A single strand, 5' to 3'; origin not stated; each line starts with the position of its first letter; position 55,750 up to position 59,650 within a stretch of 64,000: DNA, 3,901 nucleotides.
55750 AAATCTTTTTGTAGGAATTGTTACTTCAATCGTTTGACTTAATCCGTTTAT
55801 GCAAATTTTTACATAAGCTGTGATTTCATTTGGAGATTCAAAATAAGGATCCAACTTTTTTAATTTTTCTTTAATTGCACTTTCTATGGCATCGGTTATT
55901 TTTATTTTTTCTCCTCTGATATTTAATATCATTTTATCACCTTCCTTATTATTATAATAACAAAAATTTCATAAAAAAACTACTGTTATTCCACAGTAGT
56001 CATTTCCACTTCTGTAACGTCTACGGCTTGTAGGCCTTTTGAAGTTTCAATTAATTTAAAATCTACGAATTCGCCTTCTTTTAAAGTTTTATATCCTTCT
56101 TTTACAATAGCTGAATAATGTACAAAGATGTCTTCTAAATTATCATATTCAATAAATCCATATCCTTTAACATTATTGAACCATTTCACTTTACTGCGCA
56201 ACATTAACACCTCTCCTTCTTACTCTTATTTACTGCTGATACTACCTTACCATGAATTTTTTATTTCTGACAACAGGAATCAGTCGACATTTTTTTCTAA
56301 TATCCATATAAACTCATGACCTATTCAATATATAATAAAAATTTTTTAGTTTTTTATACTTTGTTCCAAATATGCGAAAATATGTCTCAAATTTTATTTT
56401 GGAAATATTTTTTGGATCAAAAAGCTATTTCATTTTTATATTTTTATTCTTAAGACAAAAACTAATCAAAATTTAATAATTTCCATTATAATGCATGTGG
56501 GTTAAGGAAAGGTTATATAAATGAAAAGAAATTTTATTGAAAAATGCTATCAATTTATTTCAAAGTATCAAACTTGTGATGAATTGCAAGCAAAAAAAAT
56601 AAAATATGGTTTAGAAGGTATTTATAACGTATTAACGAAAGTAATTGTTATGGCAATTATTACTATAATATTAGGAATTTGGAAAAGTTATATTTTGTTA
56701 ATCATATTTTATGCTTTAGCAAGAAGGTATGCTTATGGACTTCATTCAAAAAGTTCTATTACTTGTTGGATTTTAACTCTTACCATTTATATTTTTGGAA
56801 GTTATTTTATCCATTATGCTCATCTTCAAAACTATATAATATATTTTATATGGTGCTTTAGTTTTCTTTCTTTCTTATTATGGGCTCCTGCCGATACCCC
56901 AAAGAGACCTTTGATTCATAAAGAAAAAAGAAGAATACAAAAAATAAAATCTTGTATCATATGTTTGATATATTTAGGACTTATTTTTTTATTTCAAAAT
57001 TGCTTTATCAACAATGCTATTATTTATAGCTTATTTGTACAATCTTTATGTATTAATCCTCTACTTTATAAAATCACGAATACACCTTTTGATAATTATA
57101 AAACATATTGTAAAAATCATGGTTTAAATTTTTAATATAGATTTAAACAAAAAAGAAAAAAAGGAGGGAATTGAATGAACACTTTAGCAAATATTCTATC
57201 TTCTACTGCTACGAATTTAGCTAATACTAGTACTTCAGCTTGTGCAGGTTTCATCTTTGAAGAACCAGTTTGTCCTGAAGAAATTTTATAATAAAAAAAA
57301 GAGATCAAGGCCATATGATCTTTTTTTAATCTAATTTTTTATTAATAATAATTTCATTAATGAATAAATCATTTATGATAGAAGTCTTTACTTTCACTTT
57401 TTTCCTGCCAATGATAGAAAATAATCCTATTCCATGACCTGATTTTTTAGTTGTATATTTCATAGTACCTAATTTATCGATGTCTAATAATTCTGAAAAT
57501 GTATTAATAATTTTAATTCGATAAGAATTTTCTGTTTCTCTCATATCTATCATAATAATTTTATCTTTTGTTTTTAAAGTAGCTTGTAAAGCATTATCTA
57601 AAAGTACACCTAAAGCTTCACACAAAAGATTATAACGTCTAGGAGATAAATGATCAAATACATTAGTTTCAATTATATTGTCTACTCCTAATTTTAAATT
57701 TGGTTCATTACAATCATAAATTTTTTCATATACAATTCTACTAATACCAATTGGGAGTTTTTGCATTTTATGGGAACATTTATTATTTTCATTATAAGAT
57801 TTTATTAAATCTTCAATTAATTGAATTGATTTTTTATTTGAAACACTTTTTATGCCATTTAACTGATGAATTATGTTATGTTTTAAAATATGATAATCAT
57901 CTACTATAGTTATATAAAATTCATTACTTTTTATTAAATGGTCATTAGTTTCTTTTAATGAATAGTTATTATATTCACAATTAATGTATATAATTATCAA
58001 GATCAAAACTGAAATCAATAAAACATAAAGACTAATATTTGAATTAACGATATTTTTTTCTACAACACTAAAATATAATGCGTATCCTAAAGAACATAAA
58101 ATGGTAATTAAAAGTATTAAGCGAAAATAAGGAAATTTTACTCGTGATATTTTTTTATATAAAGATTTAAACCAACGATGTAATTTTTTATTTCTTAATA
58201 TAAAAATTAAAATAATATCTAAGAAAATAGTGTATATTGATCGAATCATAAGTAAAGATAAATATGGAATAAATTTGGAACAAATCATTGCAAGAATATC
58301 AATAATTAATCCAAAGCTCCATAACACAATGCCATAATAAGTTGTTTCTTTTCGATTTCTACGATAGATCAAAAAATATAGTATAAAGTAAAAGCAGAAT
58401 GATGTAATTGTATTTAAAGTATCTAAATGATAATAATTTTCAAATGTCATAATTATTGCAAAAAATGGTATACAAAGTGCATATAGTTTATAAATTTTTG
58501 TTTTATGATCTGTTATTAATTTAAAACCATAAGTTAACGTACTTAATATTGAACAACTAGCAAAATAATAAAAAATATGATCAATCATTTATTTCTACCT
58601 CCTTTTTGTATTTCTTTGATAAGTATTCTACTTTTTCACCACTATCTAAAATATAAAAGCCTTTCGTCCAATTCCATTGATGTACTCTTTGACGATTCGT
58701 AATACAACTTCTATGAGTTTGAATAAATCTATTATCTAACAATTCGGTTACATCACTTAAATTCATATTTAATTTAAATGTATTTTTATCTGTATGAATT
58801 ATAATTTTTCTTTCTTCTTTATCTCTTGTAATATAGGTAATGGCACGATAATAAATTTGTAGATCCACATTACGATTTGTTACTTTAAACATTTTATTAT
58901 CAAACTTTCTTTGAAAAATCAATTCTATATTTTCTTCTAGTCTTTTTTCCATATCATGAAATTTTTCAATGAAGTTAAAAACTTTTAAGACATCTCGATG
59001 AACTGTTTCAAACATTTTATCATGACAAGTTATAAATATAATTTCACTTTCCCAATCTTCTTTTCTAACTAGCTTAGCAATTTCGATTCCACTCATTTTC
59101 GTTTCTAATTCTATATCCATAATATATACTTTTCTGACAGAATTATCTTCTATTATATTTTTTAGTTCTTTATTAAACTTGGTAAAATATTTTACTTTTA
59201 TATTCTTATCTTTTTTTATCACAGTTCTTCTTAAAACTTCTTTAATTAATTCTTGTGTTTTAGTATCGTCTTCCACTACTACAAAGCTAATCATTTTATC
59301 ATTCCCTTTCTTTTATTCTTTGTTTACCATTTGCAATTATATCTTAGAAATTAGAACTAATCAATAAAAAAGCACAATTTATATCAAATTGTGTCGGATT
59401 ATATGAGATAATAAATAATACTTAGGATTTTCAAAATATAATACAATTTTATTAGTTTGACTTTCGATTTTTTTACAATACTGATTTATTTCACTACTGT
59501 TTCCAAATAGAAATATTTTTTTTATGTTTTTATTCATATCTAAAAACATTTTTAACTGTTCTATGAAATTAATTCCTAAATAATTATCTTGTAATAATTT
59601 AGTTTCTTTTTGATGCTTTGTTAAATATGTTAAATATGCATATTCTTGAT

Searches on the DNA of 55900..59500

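Call 40: search_rna_families(source=window, start=55900, end=59500, threshold=evalue, max_evalue=1)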
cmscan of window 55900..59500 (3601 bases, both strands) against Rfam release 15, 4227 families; matches with E-value up to 1: 0.
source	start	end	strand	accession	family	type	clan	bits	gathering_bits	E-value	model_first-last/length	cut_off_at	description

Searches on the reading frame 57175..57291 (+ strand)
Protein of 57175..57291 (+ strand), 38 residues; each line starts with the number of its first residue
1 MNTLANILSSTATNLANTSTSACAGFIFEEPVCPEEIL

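Call 4: search_protein_families(library=pfam, proteins=[window:57175-57291:+], max_evalue=1)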
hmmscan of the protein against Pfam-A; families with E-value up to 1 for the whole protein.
window:57175-57291:+ (38 aa): 1 family
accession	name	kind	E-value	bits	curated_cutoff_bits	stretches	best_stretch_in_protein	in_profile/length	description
PF24194.1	DUF7419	-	0.035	14.3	27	1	21-34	8-21/39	Family of unknown function (DUF7419)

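Call 5: search_protein_families(library=ncbifam, proteins=[window:57175-57291:+], max_evalue=1)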
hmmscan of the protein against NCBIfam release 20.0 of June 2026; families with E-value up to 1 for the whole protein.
window:57175-57291:+ (38 aa): 1 family
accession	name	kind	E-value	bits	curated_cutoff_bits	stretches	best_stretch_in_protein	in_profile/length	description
TIGR04223.1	quorum_AgrD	subfamily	6.9e-06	26.1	19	1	2-37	1-36/38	AgrD family cyclic lactone autoinducer peptide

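Call 9: find_encoding_contigs(protein=window:57175-57291:+, flank=6000, max_places=10)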
Protein window:57175-57291:+ (38 aa): 15 contigs read that carry it; 10 places shown.
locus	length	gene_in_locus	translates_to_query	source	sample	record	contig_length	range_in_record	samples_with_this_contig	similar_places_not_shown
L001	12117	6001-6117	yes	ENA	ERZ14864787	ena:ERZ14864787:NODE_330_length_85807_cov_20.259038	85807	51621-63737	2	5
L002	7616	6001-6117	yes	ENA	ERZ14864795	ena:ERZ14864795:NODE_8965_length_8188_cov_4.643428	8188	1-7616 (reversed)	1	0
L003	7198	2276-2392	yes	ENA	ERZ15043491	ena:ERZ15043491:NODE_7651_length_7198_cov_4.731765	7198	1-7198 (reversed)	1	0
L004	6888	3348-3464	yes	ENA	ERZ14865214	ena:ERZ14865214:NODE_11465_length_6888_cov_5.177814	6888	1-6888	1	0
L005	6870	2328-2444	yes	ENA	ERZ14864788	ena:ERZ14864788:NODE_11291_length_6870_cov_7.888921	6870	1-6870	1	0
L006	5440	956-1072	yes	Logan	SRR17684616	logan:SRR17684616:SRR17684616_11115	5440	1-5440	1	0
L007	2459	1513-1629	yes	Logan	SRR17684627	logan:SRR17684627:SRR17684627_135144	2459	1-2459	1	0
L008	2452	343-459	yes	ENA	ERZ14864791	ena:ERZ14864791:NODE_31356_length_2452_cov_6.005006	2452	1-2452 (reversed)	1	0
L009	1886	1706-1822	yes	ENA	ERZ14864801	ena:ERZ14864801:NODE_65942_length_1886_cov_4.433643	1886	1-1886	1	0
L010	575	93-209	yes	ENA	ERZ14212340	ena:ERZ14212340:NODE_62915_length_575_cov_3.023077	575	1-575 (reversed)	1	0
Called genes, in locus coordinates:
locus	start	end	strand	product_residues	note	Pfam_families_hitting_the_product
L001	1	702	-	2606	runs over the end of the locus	PF08305:NPCBM, PF00754:F5_F8_type_C, PF22633:F5_F8_type_C_2 (weak), PF26956:ACT_ACR_D1 (faint), PF02920:Integrase_DNA (faint)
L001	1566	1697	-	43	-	-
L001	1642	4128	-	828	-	PF07517:SecA_DEAD, PF01043:SecA_PP_bind, PF21090:P-loop_SecA, PF07516:SecA_SW, PF02810:SEC-C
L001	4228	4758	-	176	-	PF02482:Ribosomal_S30AE, PF16321:Ribosom_S30AE_C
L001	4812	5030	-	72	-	PF00313:CSD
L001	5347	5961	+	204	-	PF04647:AgrB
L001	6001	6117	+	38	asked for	-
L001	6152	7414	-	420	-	PF14501:HATPase_c_5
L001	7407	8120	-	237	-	PF00072:Response_reg, PF04397:LytTR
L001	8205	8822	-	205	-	-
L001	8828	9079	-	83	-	PF12116:SpoIIID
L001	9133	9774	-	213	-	PF01551:Peptidase_M23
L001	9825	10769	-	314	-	PF08486:SpoIID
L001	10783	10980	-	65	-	PF06612:DUF1146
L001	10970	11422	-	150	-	PF02502:LacAB_rpiB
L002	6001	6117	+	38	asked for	-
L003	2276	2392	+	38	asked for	-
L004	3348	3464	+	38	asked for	-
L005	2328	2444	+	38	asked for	-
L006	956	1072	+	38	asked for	-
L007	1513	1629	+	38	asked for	-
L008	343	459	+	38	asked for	-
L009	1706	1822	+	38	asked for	-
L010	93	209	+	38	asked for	-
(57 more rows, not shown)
